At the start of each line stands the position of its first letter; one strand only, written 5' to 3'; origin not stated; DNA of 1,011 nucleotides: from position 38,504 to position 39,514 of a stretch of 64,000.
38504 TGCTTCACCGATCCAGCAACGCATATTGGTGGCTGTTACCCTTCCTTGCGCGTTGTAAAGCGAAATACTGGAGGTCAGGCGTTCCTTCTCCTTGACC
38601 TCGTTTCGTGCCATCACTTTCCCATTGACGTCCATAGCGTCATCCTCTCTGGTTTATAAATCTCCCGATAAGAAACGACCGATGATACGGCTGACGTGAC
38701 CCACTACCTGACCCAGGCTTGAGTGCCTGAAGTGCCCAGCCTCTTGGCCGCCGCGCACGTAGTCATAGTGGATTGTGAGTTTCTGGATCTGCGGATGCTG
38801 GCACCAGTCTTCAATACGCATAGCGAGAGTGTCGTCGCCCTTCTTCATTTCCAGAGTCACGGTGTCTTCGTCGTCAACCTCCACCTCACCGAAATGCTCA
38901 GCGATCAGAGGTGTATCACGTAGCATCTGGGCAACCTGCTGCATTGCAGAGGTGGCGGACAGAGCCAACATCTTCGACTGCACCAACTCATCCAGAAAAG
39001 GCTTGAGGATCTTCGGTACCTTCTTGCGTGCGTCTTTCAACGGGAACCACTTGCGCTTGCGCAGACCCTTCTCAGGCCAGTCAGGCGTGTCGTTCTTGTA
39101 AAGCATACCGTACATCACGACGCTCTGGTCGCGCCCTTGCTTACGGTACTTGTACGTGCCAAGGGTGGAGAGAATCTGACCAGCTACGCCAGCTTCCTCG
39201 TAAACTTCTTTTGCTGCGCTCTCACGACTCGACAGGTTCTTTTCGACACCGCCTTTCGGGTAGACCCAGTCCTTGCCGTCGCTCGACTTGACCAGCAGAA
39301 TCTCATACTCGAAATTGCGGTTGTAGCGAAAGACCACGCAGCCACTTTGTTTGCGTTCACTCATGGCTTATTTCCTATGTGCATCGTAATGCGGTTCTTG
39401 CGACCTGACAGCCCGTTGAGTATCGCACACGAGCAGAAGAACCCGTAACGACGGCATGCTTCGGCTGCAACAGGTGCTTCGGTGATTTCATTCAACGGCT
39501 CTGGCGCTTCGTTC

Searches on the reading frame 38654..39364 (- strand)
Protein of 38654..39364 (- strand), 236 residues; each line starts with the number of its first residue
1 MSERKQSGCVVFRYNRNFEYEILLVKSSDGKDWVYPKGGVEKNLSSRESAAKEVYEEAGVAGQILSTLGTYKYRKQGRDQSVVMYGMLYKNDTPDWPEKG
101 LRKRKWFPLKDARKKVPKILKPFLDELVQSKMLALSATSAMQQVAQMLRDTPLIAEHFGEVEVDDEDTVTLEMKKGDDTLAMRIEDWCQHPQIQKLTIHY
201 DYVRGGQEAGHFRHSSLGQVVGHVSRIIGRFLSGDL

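Call 5: search_protein_families(library=pfam, proteins=[window:38654-39364:-], max_evalue=0.01)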
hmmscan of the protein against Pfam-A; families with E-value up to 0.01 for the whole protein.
window:38654-39364:- (236 aa): 1 family
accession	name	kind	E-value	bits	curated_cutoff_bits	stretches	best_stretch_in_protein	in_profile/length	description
PF00293.34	NUDIX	-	2e-13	51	21.1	1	11-126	8-133/134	NUDIX domain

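Call 28: search_protein_families(library=ncbifam, proteins=[window:38654-39364:-], max_evalue=0.01)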
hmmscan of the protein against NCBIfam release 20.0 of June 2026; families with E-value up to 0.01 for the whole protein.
window:38654-39364:- (236 aa): 8 families
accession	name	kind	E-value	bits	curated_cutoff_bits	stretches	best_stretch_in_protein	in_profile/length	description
NF052459.1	OxoGTPPhMutT1Mycb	equivalog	3.3e-08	33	475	1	7-116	4-113/292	8-oxo-(d)GTP phosphatase MutT1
NF041652.1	Nud_hyd_Dein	equivalog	0.00012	22.4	200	1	7-75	16-87/152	Nudix hydrolase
NF001936.0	PRK00714.1-3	equivalog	0.00021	21.2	118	1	7-61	10-65/155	RNA pyrophosphohydrolase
NF001934.0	PRK00714.1-1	equivalog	0.00068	19.1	241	1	18-65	18-65/176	RNA pyrophosphohydrolase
NF001938.0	PRK00714.1-5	equivalog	0.0011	18.4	116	1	27-61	41-75/172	RNA pyrophosphohydrolase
TIGR02705.1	nudix_YtkD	equivalog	0.0013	18.3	154.4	1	33-78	47-92/156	RNA deprotection pyrophosphohydrolase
NF001937.0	PRK00714.1-4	equivalog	0.0022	17.6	139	1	20-69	20-69/161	RNA pyrophosphohydrolase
NF008044.0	PRK10776.1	equivalog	0.0023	17.8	148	1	30-113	30-111/130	8-oxo-dGTP diphosphatase MutT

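Call 58: search_solved_structures(query=window:38654-39364:-, max_evalue=0.01)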
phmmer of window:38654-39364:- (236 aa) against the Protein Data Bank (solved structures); distinct sequences matched with E-value up to 0.01: 31.
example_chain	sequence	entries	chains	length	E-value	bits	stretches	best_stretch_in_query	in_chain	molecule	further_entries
5ltu_A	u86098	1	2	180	3.4e-14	56.1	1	4-141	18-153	Diphosphoinositol polyphosphate phosphohydrolase 2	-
3mcf_A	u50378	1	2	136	4.4e-14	55.7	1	4-126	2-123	Diphosphoinositol polyphosphate phosphohydrolase 3-alpha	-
2duk_A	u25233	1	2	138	8.4e-14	54.8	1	4-127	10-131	MS0616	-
7nnj_A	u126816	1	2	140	8.8e-14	54.7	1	4-127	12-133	Diphosphoinositol polyphosphate phosphohydrolase 2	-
9t4c_A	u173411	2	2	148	1.4e-12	50.8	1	4-118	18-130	Diphosphoinositol polyphosphate phosphohydrolase 1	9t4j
7tn4_A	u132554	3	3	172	2e-12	50.3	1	4-126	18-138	Diphosphoinositol polyphosphate phosphohydrolase 1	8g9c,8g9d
9t4m_A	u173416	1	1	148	2.5e-12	50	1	4-118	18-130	Diphosphoinositol polyphosphate phosphohydrolase 1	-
9t4d_A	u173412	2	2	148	2.5e-12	50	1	4-118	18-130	Diphosphoinositol polyphosphate phosphohydrolase 1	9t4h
6pck_A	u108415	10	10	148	2.7e-12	49.9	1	4-118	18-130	Diphosphoinositol polyphosphate phosphohydrolase 1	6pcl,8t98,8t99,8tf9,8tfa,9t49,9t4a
9t4k_A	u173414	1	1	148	2.9e-12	49.8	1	4-118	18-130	Diphosphoinositol polyphosphate phosphohydrolase 1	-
2fvv_A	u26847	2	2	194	2.9e-12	49.8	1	4-126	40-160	Diphosphoinositol polyphosphate phosphohydrolase 1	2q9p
9t4f_A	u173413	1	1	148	3.7e-12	49.4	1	4-118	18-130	Diphosphoinositol polyphosphate phosphohydrolase 1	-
9t4l_A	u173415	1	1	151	3.9e-12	49.4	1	4-118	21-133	Diphosphoinositol polyphosphate phosphohydrolase 1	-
6wo7_A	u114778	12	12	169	3.9e-12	49.3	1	4-118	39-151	Diphosphoinositol polyphosphate phosphohydrolase 1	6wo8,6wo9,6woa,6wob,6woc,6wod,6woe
9t48_A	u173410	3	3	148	7.3e-12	48.5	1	4-118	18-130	Diphosphoinositol polyphosphate phosphohydrolase 1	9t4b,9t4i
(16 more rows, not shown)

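Call 70: search_protein_families(library=phrogs, proteins=[window:38654-39364:-], max_evalue=0.01)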
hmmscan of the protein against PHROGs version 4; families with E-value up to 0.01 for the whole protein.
window:38654-39364:- (236 aa): 5 families
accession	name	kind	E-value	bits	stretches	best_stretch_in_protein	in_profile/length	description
phrog_10313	-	other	1.9e-51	175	1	3-149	10-158/159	nudix hydrolase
phrog_1198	-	other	2e-06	28.7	1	1-147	34-193/253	MutT/NUDIX hydrolase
phrog_1185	-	other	5.2e-06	27.1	1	8-126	151-287/301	nudix hydrolase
phrog_6216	-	unknown function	0.002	17.9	1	21-130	14-112/545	-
phrog_15528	-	head and packaging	0.0037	16.7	1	21-75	533-587/794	portal protein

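Call 71: search_protein_families(library=padloc, proteins=[window:38654-39364:-], max_evalue=0.01)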
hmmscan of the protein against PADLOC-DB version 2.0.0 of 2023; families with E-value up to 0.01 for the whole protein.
window:38654-39364:- (236 aa): 1 family
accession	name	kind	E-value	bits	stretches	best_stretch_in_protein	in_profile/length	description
PDLC04899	PDC-S07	-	0.0092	13.6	0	26-92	24-94/135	-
